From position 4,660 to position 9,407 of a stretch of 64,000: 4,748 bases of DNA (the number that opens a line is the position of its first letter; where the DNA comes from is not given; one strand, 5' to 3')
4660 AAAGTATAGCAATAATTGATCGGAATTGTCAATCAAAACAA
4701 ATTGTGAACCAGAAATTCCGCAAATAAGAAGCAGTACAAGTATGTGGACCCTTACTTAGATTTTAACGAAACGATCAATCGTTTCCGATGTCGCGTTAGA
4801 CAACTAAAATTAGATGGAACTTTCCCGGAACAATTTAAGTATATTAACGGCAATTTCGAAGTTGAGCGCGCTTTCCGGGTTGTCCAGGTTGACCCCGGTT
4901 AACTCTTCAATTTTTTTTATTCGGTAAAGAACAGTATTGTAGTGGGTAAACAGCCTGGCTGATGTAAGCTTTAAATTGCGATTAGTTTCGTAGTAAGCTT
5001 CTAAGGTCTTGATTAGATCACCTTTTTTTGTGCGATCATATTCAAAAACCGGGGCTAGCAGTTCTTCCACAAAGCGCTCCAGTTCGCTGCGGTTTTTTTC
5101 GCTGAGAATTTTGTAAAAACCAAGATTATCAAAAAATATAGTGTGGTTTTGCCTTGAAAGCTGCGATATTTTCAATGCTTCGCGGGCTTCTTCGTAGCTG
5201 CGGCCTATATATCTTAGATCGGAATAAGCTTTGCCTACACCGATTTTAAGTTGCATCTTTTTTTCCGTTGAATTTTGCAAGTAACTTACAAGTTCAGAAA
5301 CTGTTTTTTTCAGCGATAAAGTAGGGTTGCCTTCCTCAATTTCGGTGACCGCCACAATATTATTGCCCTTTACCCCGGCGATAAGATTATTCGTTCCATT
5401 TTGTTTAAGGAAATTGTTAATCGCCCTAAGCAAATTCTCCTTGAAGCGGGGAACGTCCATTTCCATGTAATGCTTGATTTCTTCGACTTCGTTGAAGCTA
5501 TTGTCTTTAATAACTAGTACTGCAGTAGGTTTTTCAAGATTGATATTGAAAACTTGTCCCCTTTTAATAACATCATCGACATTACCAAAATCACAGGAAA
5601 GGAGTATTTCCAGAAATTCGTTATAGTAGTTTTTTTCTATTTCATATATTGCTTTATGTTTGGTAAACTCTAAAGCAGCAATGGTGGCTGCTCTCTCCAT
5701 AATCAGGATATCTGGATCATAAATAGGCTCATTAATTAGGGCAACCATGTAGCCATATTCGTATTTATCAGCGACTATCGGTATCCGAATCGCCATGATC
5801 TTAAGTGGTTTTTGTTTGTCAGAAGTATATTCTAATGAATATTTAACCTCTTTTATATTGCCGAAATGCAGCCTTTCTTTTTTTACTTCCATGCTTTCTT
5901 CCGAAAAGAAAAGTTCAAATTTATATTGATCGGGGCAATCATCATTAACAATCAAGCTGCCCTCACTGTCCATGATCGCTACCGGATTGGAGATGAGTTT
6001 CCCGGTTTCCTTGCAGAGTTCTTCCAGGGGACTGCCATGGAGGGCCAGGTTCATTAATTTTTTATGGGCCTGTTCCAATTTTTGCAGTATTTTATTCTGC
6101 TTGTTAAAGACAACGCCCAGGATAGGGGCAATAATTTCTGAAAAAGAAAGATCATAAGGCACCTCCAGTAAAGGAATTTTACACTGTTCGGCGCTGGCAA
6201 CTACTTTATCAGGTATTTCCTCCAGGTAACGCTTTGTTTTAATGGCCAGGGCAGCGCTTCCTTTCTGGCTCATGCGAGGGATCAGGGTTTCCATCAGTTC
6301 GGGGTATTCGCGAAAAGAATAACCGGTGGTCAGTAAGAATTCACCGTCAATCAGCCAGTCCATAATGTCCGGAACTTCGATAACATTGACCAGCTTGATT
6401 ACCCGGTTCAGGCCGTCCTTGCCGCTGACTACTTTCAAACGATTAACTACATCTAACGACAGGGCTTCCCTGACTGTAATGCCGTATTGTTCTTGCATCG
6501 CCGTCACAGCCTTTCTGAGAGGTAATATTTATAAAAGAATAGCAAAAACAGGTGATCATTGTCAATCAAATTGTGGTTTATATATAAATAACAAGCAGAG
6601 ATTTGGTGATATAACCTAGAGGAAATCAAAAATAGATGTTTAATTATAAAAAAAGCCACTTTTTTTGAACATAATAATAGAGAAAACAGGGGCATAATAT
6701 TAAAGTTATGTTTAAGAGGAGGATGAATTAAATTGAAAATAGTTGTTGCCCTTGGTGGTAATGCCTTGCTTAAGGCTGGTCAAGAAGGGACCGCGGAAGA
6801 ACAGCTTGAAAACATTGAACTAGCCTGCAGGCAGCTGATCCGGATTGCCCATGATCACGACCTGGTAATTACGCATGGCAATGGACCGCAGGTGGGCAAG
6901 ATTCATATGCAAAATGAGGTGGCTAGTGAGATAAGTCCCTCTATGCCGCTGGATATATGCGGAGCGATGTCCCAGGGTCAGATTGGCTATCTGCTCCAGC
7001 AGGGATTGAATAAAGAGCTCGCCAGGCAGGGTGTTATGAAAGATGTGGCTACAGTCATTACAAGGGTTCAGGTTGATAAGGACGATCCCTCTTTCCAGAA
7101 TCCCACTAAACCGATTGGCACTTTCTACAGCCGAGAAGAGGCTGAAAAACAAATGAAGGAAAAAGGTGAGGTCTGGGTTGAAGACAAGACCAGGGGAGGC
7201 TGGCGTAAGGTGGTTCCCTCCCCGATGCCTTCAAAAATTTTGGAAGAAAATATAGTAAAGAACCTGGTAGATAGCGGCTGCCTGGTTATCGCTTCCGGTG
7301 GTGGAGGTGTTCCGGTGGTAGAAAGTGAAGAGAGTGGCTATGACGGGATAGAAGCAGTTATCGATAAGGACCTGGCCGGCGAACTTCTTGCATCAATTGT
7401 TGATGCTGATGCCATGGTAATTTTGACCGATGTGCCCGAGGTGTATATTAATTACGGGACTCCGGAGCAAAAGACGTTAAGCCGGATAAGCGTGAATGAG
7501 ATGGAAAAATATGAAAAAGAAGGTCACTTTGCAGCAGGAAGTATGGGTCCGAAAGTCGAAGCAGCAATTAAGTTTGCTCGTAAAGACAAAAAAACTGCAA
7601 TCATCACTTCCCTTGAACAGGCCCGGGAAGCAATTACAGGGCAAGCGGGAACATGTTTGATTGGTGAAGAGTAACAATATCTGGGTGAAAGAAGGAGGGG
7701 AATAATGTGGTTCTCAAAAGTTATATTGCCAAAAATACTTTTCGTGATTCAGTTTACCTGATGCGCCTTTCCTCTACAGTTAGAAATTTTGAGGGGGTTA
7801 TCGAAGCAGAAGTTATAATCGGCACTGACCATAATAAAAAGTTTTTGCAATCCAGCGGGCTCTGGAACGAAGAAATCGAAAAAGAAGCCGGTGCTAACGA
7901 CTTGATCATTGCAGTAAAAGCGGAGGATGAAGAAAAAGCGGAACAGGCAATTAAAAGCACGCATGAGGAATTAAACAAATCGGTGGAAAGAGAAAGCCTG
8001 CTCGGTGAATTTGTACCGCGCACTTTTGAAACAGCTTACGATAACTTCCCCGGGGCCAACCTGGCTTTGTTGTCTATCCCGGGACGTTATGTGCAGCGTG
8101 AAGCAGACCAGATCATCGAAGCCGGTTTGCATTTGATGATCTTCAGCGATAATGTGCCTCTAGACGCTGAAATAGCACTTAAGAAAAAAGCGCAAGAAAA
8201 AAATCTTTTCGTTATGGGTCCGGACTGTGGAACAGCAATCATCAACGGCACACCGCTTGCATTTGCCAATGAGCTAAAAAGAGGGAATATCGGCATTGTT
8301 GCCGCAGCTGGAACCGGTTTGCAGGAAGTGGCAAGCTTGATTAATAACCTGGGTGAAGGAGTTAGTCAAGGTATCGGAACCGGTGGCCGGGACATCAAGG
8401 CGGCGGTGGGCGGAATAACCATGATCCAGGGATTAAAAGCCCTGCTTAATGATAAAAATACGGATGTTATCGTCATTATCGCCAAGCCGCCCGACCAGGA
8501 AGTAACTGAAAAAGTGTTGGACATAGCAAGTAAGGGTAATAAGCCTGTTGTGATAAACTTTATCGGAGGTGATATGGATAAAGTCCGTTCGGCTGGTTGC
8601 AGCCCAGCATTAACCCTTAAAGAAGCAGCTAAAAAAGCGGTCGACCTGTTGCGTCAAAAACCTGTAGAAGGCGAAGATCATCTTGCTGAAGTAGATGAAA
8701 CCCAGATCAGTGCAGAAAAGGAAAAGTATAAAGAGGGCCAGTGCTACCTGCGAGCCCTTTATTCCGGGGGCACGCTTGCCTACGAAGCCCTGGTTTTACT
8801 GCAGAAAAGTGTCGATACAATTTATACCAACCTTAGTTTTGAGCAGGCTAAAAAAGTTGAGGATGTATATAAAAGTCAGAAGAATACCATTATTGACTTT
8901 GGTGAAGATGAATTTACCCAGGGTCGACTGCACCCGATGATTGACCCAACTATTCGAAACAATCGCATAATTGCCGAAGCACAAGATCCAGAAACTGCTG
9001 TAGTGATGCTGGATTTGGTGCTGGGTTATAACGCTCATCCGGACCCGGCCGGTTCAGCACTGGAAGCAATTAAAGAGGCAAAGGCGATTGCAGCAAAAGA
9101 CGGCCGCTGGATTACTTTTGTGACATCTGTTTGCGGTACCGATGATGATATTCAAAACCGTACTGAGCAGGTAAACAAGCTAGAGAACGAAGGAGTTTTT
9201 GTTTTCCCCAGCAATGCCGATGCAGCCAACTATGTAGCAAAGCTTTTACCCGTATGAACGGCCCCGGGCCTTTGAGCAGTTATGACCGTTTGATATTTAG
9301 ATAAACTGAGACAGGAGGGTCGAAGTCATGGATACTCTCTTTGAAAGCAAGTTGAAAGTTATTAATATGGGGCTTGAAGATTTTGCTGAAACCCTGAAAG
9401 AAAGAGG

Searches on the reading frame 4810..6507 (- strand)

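Call 28: search_protein_families(library=pfam, proteins=[window:4810-6507:-], max_evalue=0.00001)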
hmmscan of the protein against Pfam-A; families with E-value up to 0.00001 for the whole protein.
window:4810-6507:- (565 aa): 3 families
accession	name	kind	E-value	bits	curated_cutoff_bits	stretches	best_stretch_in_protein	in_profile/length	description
PF07905.16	PucR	-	5e-33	114.4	33.5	1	15-130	2-115/118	Purine catabolism regulatory protein-like family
PF13556.12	HTH_30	-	1.4e-21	76.5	27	1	498-555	1-58/59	PucR C-terminal helix-turn-helix domain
PF17853.6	GGDEF_2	-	6.3e-16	59.1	24.5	1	311-447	6-116/116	GGDEF-like domain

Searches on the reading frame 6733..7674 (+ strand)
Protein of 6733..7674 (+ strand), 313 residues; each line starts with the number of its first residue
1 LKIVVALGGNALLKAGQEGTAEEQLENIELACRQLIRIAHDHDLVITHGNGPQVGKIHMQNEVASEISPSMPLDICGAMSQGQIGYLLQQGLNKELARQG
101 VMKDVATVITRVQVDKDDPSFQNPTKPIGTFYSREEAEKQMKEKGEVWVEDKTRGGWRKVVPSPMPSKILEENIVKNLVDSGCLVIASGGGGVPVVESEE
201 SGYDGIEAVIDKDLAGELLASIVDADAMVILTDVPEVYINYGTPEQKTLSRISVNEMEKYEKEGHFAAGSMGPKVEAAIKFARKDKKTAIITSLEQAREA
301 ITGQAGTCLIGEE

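Call 28: search_protein_families(library=pfam, proteins=[window:6733-7674:+], max_evalue=0.00001)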
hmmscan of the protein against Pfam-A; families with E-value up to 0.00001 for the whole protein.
window:6733-7674:+ (313 aa): 1 family
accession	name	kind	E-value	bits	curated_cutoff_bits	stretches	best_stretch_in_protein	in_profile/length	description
PF00696.33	AA_kinase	-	5.3e-29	102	24.9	1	1-293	1-234/234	Amino acid kinase family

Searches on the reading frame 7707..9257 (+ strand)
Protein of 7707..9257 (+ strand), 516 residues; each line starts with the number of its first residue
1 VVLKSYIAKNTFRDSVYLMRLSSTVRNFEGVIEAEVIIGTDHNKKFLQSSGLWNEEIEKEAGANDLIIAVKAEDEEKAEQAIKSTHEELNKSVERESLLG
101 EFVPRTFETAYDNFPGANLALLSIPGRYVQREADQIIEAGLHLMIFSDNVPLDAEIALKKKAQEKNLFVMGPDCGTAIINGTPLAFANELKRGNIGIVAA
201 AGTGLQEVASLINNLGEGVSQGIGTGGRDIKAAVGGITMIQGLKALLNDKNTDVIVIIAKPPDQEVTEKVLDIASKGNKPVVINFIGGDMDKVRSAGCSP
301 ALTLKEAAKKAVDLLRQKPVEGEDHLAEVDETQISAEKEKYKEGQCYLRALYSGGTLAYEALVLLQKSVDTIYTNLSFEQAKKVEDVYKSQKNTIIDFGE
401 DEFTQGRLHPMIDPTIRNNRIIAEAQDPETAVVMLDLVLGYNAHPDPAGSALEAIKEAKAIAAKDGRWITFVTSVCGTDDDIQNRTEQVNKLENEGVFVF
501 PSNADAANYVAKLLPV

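Call 28: search_protein_families(library=pfam, proteins=[window:7707-9257:+], max_evalue=0.00001)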
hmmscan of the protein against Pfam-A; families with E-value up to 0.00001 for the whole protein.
window:7707-9257:+ (516 aa): 2 families
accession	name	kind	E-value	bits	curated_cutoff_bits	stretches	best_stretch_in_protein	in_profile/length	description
PF00549.24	Ligase_CoA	-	1.5e-36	125.8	24.5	1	351-508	1-123/128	CoA-ligase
PF02629.25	CoA_binding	-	2.4e-06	28.6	22.3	0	192-285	3-95/97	CoA binding domain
